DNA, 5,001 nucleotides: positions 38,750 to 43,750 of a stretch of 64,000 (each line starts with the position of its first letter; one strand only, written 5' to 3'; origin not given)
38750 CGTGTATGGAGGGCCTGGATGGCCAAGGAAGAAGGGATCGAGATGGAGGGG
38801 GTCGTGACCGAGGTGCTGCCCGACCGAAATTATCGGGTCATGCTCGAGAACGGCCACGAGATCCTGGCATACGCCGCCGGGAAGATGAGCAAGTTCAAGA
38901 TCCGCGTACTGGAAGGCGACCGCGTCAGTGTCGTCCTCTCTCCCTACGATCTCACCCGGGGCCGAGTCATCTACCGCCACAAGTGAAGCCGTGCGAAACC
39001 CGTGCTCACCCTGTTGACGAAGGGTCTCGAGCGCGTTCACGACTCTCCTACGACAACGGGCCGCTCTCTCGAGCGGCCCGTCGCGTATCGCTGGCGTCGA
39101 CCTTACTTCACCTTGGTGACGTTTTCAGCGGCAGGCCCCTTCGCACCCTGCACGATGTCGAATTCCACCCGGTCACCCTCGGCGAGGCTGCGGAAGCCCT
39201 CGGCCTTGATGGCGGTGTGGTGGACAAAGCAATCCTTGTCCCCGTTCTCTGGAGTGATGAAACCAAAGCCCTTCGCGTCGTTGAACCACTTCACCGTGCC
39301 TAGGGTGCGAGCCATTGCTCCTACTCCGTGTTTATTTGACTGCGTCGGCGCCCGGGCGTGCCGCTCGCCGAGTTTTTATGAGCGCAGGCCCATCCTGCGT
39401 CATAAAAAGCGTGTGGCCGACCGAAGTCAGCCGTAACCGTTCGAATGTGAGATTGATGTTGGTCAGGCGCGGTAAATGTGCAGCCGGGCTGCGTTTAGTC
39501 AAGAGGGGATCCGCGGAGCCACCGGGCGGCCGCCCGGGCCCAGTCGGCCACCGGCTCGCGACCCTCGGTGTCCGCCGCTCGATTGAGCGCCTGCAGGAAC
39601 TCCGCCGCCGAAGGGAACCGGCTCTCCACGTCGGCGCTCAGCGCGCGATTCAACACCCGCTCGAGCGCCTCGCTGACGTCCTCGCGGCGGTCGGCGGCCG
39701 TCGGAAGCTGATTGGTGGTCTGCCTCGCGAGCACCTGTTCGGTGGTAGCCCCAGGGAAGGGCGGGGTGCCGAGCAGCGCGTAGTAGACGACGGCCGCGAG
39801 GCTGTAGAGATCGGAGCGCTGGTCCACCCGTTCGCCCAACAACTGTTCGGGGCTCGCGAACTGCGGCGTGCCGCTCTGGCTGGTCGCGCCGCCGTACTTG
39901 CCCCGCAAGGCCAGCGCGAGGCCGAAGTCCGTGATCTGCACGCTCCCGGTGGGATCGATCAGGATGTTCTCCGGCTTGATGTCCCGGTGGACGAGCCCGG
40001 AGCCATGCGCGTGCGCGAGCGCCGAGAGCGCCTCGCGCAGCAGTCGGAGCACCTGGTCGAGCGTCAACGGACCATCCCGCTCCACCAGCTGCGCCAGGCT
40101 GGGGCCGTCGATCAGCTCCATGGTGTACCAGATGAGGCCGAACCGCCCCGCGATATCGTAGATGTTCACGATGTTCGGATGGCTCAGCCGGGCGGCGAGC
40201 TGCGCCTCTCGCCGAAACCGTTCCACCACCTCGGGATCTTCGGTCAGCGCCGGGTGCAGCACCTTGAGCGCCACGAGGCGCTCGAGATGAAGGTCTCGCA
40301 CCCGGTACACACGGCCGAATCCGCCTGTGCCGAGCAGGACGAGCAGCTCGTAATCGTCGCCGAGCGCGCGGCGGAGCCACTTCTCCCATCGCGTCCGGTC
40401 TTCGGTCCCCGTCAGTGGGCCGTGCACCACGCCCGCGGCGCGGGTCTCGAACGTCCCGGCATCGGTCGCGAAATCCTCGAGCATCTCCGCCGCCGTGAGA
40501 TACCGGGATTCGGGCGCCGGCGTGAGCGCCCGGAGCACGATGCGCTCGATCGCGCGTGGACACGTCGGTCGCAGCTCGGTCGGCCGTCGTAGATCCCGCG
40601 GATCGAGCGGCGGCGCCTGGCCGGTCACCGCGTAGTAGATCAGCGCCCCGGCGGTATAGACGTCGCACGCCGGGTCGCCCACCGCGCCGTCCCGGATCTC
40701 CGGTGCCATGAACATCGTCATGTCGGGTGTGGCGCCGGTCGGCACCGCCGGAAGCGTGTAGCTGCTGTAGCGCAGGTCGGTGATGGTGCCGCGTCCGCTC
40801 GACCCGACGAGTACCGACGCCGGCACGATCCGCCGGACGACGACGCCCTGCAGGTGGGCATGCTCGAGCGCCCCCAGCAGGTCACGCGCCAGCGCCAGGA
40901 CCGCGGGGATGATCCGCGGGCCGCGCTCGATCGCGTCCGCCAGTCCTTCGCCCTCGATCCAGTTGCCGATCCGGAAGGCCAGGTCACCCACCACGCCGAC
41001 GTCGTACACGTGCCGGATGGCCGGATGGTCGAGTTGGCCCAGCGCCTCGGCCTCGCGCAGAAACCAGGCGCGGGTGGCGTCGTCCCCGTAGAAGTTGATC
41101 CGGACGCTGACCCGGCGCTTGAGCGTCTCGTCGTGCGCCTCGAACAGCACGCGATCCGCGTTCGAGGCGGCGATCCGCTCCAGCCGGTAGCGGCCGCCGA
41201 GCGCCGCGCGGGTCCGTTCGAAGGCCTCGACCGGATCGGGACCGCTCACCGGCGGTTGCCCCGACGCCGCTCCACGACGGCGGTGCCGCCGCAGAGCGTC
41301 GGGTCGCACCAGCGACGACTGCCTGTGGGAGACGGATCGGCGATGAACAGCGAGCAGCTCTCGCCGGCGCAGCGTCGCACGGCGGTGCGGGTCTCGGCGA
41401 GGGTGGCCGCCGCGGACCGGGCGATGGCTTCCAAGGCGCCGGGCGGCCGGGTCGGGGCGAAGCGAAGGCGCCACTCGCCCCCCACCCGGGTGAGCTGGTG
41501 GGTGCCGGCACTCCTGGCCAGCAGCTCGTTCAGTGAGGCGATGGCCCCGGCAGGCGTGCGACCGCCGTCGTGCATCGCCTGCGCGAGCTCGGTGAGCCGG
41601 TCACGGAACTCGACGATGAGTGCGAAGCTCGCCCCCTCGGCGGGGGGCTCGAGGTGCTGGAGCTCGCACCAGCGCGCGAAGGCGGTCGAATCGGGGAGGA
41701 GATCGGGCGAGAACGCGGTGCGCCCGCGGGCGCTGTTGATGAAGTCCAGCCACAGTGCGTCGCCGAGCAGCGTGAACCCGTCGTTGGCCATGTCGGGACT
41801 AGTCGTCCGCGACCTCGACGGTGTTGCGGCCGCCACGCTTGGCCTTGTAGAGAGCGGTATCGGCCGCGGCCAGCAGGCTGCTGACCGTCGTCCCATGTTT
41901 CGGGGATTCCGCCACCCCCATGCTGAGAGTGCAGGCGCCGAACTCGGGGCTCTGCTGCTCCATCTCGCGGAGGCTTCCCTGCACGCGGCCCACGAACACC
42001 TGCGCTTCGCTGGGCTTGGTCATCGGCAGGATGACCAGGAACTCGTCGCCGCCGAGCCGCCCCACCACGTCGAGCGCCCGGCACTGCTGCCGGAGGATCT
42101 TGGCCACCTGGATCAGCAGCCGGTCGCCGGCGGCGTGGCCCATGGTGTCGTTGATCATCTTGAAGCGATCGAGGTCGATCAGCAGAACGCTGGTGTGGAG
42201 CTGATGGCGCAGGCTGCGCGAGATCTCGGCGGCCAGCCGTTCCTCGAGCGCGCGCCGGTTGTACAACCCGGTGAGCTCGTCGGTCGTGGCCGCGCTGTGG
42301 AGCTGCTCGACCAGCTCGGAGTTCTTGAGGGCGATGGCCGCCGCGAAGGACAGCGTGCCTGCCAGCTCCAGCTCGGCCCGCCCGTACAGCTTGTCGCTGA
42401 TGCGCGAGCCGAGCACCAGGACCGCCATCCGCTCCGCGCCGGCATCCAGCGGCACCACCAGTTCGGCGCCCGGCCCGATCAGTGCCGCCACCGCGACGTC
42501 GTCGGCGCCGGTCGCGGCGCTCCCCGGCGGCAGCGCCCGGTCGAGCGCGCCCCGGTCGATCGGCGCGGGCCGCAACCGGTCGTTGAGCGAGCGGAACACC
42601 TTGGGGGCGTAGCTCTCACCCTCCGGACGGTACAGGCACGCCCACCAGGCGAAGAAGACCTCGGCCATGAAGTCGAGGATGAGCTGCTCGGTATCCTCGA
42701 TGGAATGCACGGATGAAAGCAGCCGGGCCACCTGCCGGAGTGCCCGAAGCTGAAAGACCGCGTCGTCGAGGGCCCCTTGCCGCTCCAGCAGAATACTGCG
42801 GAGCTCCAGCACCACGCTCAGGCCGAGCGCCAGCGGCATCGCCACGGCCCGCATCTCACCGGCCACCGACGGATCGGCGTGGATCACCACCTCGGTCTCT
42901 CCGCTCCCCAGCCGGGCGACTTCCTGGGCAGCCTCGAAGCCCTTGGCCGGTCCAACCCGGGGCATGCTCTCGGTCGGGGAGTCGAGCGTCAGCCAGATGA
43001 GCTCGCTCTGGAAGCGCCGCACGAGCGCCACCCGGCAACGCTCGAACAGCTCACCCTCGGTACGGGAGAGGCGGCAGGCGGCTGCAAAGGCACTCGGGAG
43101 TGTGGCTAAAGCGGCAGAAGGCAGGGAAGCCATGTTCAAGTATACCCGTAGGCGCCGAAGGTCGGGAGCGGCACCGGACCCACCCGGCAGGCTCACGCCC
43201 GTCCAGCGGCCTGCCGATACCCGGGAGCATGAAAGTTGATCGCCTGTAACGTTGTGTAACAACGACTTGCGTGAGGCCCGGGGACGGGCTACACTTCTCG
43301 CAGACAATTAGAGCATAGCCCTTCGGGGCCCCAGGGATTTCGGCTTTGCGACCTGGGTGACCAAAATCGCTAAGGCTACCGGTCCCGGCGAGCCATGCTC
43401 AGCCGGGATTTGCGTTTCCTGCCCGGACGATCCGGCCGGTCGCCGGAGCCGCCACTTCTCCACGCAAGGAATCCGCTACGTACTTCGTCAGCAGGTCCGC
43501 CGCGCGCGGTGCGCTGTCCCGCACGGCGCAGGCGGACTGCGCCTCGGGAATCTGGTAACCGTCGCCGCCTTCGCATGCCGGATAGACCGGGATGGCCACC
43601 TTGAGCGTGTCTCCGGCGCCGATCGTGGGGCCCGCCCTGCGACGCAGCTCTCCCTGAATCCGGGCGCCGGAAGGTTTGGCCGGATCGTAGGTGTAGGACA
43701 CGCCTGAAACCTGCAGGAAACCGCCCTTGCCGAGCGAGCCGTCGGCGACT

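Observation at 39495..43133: Tightly coupled signalling operon: GGDEF cyclase, CGNR zinc-finger protein, tandem pseudokinase/kinase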

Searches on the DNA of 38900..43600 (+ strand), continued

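Call 75: search_with_rna_model(model_id=R1, sources=[window, L001, L002, L003, L004, L005, L006, L007, L008, L009, L010, L011, L012, L013, L014, L015, L016, L017, L018, L019, L020, L021, L022, L023, L024, L025, L026, L027, L028, L029, L030, L031, L032, L033, L034, L035, L036, L037, L038, L039, L040, L041, L042, L043, L044, L045, L046, L047, L048, L049, L050, L051, L052, L053, L054, L055, L056, L057, L058, L059, L060, L061, L062, L063, L064, L065, L066, L067, L068, L069, L070, L071, L072, L073, L074, L075, L076, L077, L078, L079, L080, L081, L082, L083, L084, L085, L086, L087, L088, L089, L090, L091, L092, L093, L094, L095, L096, L097, L098, L099], max_evalue=0.01)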
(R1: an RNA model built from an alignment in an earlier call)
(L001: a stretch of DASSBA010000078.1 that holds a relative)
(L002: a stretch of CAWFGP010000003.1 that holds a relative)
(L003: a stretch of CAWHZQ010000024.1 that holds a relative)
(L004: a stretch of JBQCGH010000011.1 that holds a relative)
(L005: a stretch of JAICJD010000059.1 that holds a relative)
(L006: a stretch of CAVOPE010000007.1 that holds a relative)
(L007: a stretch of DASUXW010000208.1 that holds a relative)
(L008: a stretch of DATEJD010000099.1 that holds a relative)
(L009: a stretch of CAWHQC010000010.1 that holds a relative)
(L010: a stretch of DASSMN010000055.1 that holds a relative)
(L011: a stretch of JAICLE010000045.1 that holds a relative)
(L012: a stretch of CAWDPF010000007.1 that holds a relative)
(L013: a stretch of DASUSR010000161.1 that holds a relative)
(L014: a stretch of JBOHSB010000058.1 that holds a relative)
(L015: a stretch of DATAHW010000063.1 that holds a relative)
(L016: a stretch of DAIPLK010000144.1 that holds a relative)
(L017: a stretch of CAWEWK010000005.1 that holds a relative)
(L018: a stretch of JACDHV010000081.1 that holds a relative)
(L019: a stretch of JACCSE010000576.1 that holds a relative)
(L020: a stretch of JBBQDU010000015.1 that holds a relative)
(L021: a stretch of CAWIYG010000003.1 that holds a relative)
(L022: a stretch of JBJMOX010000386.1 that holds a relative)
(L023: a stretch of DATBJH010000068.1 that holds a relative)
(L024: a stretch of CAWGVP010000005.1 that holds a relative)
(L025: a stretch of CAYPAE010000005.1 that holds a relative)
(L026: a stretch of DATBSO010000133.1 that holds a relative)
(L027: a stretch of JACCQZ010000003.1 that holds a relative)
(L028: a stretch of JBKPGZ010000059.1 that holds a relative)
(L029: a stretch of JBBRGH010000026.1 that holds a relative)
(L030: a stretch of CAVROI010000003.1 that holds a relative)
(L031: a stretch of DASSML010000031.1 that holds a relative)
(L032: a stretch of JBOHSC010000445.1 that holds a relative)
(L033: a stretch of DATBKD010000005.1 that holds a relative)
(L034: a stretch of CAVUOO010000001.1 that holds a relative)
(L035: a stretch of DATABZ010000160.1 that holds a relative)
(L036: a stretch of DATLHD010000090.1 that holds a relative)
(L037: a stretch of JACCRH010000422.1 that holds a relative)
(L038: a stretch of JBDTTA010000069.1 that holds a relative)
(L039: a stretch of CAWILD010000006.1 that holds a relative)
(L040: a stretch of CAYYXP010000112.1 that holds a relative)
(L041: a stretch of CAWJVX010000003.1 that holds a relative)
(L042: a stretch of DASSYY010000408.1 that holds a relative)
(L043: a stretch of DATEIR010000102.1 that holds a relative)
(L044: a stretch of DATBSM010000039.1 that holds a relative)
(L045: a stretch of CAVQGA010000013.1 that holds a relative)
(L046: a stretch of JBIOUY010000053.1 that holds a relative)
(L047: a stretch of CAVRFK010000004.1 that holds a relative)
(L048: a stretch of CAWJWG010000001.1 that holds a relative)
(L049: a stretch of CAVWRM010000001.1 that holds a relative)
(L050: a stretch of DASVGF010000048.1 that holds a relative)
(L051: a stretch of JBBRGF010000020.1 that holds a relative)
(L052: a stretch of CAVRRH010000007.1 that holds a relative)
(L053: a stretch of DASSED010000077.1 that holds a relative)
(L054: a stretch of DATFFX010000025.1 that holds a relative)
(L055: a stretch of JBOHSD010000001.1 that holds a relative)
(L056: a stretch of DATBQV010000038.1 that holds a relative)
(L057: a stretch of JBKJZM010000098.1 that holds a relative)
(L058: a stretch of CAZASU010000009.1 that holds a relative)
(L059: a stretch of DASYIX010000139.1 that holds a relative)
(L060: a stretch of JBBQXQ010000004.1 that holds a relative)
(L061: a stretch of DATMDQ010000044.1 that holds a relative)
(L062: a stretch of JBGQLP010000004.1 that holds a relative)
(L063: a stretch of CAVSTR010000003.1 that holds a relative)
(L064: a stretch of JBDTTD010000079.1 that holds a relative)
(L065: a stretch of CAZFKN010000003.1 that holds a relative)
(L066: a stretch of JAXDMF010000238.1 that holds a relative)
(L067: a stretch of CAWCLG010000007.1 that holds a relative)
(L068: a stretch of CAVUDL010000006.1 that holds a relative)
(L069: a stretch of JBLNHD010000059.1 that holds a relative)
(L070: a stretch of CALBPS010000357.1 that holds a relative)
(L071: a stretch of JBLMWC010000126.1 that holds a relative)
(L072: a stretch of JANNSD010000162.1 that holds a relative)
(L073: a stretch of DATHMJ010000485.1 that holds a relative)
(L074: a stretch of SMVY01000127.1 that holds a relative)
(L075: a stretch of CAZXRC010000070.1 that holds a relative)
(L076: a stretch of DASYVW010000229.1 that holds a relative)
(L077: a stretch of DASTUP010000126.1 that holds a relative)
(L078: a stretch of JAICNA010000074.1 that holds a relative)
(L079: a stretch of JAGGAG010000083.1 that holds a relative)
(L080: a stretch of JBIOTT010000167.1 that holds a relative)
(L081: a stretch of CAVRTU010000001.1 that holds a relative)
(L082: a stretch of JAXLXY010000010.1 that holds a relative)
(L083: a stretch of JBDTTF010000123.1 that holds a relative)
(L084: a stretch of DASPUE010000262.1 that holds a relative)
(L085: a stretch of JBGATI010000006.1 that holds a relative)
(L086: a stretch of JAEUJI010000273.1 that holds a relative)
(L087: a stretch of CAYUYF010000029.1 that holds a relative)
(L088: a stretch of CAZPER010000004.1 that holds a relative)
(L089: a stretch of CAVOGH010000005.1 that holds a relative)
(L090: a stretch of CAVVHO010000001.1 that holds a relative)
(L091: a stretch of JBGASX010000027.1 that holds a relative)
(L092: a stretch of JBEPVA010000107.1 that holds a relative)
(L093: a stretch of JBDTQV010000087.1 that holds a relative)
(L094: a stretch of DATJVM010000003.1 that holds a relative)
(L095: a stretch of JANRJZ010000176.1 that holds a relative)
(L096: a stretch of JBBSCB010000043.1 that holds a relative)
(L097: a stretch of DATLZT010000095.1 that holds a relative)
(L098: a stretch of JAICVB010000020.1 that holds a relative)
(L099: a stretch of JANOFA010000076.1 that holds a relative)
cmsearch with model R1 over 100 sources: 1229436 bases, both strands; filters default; matches with E-value up to 0.01: 64.
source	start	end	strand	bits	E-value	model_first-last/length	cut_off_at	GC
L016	592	671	-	102.1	1.6e-30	1-80/80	no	0.66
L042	1988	2067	-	101.7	2.3e-30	1-80/80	no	0.64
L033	5377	5456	-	101.6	2.4e-30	1-80/80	no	0.64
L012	5401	5480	-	100.9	4.3e-30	1-80/80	no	0.66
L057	4182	4261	-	100.9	4.3e-30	1-80/80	no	0.62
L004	5396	5475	-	99.7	1.1e-29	1-80/80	no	0.66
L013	5409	5488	-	99.7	1.1e-29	1-80/80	no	0.64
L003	5401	5480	-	99.2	1.6e-29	1-80/80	no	0.66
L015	5481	5560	-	99.2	1.6e-29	1-80/80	no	0.68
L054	5489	5568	-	99.1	1.7e-29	1-80/80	no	0.6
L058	5490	5570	-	98.7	2.3e-29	1-80/80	no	0.62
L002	5400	5480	-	98.4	3e-29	1-80/80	no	0.67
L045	5400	5479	-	98.3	3e-29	1-80/80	no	0.6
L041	5475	5555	-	98.2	3.5e-29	1-80/80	no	0.58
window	43311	43390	+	98.1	3.7e-29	1-80/80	no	0.64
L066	1225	1305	-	97.8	4.6e-29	1-80/80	no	0.59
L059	5485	5563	-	97.8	4.7e-29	1-80/80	no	0.61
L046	5374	5454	-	97.7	4.8e-29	1-80/80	no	0.63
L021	5421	5501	-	97.7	4.9e-29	1-80/80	no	0.64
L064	5492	5572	-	97.4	6.1e-29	1-80/80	no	0.63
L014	5401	5480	-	97.3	6.9e-29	1-80/80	no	0.61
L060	5487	5567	-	97.2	7.1e-29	1-80/80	no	0.58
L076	4454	4534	-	97.2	7.1e-29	1-80/80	no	0.58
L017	5416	5496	-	97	8.4e-29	1-80/80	no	0.6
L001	5475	5554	-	97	8.5e-29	1-80/80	no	0.64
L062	5485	5563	-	97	8.7e-29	1-80/80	no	0.58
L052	5489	5569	-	96.9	9.4e-29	1-80/80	no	0.62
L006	5400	5480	-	96.6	1.1e-28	1-80/80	no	0.63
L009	5481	5560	-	96.4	1.3e-28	1-80/80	no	0.65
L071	5489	5569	-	96.3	1.4e-28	1-80/80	no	0.6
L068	5486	5566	-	95.8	2.1e-28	1-80/80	no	0.6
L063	5490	5569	-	95.6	2.5e-28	1-80/80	no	0.59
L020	5452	5532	-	95.5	2.8e-28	1-80/80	no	0.62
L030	5374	5452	-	95.3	3.2e-28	1-80/80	no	0.59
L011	2640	2719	-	95.2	3.5e-28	1-80/80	no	0.66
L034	5377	5455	-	94.9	4.2e-28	1-80/80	no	0.63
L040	5458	5536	-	94.9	4.5e-28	1-80/80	no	0.63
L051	5401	5479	-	94.2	7.6e-28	1-80/80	no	0.62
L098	5489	5569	-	93.6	1.2e-27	1-80/80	no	0.64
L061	4675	4755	-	93.4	1.4e-27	1-80/80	no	0.62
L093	2648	2728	-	92.9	2e-27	1-80/80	no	0.59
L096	5491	5571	-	92.8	2.2e-27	1-80/80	no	0.6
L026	5378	5456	-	92.3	3.1e-27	1-80/80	no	0.61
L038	5410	5488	-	91.9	4.2e-27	1-80/80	no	0.61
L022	5381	5459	-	91.6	5.5e-27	1-80/80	no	0.63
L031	5424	5503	-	91.5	6.1e-27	1-80/80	no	0.7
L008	2556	2634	-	91.3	6.8e-27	1-80/80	no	0.62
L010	5406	5484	-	90.9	9.3e-27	1-80/80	no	0.63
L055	5482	5562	-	90.8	1e-26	1-80/80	no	0.62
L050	1354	1434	-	90.7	1.1e-26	1-80/80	no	0.64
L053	3489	3570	-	90.3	1.5e-26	1-80/80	no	0.61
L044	5492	5572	-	90.2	1.5e-26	1-80/80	no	0.6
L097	4098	4177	-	89.7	2.4e-26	1-80/80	no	0.62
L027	4877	4959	-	88.9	4.5e-26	1-80/80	no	0.57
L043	2197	2275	-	87.7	1.1e-25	1-80/80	no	0.7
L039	5443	5522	-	87.6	1.2e-25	1-80/80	no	0.62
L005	5466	5545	-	85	9.1e-25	1-80/80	no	0.7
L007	5164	5241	-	81.2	1.6e-23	1-80/80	no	0.73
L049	5380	5457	-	77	4.2e-22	1-80/80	no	0.67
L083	5438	5518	-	75.2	1.7e-21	1-80/80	no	0.64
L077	4800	4881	-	73.1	8.2e-21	1-80/80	no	0.61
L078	5492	5573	-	72.9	1e-20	1-80/80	no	0.59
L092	5437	5517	-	64.1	8.6e-18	1-80/80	no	0.63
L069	1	60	-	52.8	5.3e-14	1-59/80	3'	0.6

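Call 76: search_with_rna_model(model_id=R1, sources=[L100, L101, L102, L103, L104, L105, L106, L107, L108, L109, L110, L111, L112, L113, L114, L115, L116, L117, L118, L119, L120, L121, L122, L123, L124, L125, L126, L127, L128, L129, L130, L131, L132, L133, L134, L135, L136, L137, L138, L139, L140, L141, L142, L143, L144, L145, L153, L154, L155, L169, L172], max_evalue=0.01)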
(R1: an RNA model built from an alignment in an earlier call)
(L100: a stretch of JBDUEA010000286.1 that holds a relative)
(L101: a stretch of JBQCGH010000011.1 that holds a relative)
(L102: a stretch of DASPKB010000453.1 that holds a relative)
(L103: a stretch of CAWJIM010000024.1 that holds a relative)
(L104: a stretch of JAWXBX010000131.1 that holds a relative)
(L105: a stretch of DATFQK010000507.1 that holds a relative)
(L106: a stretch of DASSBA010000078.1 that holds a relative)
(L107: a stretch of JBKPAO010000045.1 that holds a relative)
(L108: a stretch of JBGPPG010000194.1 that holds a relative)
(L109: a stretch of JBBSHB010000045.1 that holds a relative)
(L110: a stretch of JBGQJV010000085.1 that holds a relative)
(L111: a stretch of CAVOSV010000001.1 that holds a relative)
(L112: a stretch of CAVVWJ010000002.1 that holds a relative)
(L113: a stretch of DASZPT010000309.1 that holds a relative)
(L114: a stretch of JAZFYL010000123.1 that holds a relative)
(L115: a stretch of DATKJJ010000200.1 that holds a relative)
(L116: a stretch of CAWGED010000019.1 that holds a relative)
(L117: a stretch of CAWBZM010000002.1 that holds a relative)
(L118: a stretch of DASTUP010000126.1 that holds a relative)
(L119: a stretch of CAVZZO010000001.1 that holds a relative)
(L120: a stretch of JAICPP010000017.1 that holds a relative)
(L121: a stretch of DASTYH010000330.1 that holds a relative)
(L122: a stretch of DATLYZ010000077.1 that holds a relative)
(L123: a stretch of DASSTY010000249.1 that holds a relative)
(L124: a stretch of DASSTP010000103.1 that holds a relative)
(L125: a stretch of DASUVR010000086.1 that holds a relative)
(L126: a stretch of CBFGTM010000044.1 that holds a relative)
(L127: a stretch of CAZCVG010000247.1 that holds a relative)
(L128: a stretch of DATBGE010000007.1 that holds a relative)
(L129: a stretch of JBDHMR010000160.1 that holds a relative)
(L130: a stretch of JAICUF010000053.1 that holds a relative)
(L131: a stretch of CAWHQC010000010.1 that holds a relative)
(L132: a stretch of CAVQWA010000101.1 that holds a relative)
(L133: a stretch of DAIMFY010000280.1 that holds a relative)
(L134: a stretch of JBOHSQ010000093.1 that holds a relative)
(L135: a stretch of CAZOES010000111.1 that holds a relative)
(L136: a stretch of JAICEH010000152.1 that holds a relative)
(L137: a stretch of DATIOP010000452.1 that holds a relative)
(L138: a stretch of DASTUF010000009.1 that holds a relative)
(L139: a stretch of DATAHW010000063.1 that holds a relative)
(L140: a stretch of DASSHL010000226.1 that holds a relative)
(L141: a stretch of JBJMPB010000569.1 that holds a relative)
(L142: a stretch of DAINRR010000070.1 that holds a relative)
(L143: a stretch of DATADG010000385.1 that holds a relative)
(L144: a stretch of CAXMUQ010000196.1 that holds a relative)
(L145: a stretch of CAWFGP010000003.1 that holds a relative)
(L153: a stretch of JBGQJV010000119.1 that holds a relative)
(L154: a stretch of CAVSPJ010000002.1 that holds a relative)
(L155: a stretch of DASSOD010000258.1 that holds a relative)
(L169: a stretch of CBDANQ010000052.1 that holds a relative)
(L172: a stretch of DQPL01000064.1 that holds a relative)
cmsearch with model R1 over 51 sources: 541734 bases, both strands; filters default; matches with E-value up to 0.01: 30.
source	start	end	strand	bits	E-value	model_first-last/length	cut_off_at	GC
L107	1973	2052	-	102.2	6.6e-31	1-80/80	no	0.59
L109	5376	5455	-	101.1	1.6e-30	1-80/80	no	0.61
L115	1730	1809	-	100.8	2e-30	1-80/80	no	0.6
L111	5473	5552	-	100.4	2.8e-30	1-80/80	no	0.59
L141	5470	5549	-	100.3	2.9e-30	1-80/80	no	0.59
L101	5396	5475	-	99.7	4.8e-30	1-80/80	no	0.66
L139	5466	5545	-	99.2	7.1e-30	1-80/80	no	0.68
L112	5492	5572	-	98.7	1e-29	1-80/80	no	0.6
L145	5385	5465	-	98.4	1.3e-29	1-80/80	no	0.67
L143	2441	2520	-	98.3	1.4e-29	1-80/80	no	0.6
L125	3092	3171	-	98.3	1.4e-29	1-80/80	no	0.59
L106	5460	5539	-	97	3.8e-29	1-80/80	no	0.64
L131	5466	5545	-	96.4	5.9e-29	1-80/80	no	0.65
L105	1764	1842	-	95.3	1.4e-28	1-80/80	no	0.57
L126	5476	5554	-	93.8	4.4e-28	1-80/80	no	0.58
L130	5489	5569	-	93.6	5.2e-28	1-80/80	no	0.64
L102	2136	2217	-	93.6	5.2e-28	1-80/80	no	0.59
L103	5468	5548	-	93.2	6.8e-28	1-80/80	no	0.59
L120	5473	5550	-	91.8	2.1e-27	1-80/80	no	0.64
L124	5498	5579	-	82.3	3.1e-24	1-80/80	no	0.59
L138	5485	5566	-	82.2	3.5e-24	1-80/80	no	0.61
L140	1900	1981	-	82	3.9e-24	1-80/80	no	0.59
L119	5456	5533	-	81.8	4.7e-24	1-80/80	no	0.65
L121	3103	3185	-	79.4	3e-23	1-80/80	no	0.6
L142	5496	5577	-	77.1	1.7e-22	1-80/80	no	0.6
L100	1388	1468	-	73.7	2.3e-21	1-80/80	no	0.56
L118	4800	4881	-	73.1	3.6e-21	1-80/80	no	0.61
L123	2184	2261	-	66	8.9e-19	1-80/80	no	0.6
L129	1473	1540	+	58.5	2.9e-16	1-80/80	no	0.63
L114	1214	1281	+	46.4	3.4e-12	1-80/80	no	0.63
